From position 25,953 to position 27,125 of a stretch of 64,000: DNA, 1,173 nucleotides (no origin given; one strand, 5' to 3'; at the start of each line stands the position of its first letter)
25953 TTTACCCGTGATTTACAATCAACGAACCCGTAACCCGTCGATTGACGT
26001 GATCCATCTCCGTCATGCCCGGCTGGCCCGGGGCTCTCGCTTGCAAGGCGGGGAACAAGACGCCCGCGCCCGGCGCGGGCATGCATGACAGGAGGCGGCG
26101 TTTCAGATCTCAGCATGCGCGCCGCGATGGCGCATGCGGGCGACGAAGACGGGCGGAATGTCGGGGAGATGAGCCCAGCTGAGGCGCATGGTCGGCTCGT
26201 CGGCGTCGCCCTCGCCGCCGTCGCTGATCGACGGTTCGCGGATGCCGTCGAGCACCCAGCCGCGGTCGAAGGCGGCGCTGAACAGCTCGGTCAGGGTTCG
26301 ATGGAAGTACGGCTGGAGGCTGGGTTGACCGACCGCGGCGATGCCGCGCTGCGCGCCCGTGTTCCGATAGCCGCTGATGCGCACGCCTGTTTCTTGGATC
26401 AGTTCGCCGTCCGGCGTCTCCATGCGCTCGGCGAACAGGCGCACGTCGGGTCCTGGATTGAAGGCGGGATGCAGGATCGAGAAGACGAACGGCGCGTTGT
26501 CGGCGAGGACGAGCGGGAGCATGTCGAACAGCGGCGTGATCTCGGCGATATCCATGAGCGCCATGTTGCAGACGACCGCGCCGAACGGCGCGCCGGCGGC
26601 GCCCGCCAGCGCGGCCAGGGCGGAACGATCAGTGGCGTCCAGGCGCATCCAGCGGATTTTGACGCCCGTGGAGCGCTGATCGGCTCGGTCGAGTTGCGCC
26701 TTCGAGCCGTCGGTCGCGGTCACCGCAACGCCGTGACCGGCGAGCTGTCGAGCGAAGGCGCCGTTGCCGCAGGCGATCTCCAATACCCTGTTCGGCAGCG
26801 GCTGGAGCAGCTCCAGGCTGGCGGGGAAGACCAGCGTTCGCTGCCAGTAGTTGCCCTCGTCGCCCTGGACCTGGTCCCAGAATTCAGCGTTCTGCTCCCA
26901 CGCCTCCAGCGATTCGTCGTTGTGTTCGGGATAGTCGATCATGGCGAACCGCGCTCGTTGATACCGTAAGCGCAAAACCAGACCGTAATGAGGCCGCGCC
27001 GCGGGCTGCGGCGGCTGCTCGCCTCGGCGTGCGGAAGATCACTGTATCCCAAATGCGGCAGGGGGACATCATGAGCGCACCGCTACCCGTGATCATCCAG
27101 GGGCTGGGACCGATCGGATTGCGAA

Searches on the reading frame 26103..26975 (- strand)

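Call 3: search_protein_families(library=pfam, proteins=[window:26103-26975:-], max_evalue=1)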
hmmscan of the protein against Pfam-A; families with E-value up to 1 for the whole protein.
window:26103-26975:- (290 aa): 11 families
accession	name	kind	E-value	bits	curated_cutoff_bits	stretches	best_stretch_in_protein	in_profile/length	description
PF13649.12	Methyltransf_25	-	1.7e-09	38.7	27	1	64-141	1-75/97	Methyltransferase domain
PF08242.18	Methyltransf_12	-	6.2e-08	33.7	30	1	65-161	1-96/98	Methyltransferase domain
PF08241.18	Methyltransf_11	-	1.8e-07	32.1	21.2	1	65-157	1-87/95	Methyltransferase domain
PF13489.12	Methyltransf_23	-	2.4e-07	31.1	27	1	55-169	15-120/164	Methyltransferase domain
PF13847.12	Methyltransf_31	-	4.4e-05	23.6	27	1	62-164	5-108/145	Methyltransferase domain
PF13561.12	adh_short_C2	-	0.0066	16.5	27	1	73-134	11-72/236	Enoyl-(Acyl carrier protein) reductase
PF01728.25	FtsJ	-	0.016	15.5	24.1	1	62-155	23-117/181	FtsJ-like methyltransferase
PF05401.17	NodS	-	0.042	14.1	24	1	62-115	45-99/201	Nodulation protein S (NodS)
PF05958.17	tRNA_U5-meth_tr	-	0.049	13.1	23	1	55-100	196-241/357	tRNA (Uracil-5-)-methyltransferase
PF03435.24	Sacchrp_dh_NADP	-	0.21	12.4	25.1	1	73-126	12-68/129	Saccharopine dehydrogenase NADP binding domain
PF00106.31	adh_short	-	0.28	11.1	26.6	1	73-134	15-78/195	short chain dehydrogenase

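Call 72: search_protein_families(library=padloc, proteins=[window:26103-26975:-], max_evalue=0.01)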
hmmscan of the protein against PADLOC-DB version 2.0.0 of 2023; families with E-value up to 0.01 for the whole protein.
window:26103-26975:- (290 aa): 1 family
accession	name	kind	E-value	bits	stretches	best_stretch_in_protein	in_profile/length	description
PDLC04134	mad2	-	8e-12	42.7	1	45-176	275-405/492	mads_2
